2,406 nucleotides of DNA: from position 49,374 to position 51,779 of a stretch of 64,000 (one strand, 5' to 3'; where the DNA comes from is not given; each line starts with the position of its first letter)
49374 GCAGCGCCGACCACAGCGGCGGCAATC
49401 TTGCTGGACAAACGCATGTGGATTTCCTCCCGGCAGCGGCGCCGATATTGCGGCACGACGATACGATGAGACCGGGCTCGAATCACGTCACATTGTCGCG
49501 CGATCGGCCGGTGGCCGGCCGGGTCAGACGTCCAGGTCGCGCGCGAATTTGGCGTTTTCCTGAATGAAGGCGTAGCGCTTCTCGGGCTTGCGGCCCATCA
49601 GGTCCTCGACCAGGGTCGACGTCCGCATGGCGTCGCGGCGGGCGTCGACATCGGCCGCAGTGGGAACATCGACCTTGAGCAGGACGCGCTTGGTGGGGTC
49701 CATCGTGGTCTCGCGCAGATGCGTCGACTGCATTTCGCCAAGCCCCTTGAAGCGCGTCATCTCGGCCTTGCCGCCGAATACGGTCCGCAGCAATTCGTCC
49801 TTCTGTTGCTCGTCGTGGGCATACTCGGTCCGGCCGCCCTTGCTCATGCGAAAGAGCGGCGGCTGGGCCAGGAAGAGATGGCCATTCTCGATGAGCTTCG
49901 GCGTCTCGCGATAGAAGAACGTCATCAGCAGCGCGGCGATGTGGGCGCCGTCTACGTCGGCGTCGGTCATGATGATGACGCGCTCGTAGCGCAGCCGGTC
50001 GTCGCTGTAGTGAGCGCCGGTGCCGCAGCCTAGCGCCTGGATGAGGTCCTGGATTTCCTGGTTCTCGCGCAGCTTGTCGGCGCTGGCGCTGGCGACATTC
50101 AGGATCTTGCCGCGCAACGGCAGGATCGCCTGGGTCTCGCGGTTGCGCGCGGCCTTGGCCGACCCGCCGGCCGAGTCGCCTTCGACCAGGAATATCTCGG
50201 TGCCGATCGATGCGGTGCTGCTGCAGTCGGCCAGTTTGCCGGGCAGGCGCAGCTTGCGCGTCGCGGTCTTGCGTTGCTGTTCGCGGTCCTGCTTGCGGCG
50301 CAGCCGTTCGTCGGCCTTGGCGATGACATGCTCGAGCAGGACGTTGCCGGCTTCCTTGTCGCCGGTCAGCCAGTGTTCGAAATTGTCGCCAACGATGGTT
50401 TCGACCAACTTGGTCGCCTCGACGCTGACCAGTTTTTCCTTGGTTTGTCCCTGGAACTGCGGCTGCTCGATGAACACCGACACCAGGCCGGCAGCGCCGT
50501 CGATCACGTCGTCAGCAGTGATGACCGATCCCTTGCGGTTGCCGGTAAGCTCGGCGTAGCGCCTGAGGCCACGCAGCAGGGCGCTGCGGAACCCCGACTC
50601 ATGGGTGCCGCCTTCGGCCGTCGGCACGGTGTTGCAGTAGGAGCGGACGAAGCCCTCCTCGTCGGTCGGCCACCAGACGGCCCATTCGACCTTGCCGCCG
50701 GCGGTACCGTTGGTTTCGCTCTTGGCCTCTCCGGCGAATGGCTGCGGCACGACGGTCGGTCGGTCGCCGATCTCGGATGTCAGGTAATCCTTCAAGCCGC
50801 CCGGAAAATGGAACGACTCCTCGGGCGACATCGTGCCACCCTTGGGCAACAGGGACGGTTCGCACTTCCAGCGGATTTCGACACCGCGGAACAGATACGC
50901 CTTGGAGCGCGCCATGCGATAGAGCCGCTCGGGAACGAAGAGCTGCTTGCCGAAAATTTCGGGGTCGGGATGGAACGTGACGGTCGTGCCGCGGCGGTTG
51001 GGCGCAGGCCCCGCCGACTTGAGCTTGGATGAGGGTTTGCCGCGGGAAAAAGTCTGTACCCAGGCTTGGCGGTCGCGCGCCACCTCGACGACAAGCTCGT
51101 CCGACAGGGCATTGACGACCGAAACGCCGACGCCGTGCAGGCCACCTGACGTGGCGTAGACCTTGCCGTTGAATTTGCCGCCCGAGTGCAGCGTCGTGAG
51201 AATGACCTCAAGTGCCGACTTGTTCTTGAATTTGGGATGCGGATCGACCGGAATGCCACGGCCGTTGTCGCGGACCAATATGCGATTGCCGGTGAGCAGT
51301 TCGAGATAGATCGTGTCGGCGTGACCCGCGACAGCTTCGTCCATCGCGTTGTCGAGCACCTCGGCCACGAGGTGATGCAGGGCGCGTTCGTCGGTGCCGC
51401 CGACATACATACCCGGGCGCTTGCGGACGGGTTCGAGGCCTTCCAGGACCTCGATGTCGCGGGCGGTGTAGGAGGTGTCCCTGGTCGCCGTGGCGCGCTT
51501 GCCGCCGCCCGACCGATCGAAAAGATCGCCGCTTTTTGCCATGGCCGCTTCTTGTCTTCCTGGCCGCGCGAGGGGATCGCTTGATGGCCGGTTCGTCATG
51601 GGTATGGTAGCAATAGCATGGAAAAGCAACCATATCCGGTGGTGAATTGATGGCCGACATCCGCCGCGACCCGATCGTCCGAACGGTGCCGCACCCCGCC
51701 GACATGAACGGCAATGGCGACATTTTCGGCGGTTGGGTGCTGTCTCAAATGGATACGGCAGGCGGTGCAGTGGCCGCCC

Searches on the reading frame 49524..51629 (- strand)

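Call 30: search_protein_families(library=ncbifam, proteins=[window:49524-51629:-], max_evalue=0.00001)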
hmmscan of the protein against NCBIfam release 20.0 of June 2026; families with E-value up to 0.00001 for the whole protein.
window:49524-51629:- (701 aa): 5 families
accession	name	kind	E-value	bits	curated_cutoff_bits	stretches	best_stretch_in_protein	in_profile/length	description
TIGR01055.1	parE_Gneg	equivalog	1.3e-227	757.2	723.35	1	52-693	2-622/625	DNA topoisomerase IV subunit B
NF004189.0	PRK05644.1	subfamily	2.8e-213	709.8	740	1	48-701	4-641/641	DNA gyrase subunit B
NF011501.0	PRK14939.1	subfamily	2.3e-204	681.2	796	2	48-614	4-560/803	DNA gyrase subunit B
TIGR01059.1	gyrB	equivalog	7.7e-198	659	882.4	1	54-701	1-639/639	DNA topoisomerase (ATP-hydrolyzing) subunit B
TIGR01058.1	parE_Gpos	equivalog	9.3e-162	539.6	899.95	1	53-696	4-630/637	DNA topoisomerase IV subunit B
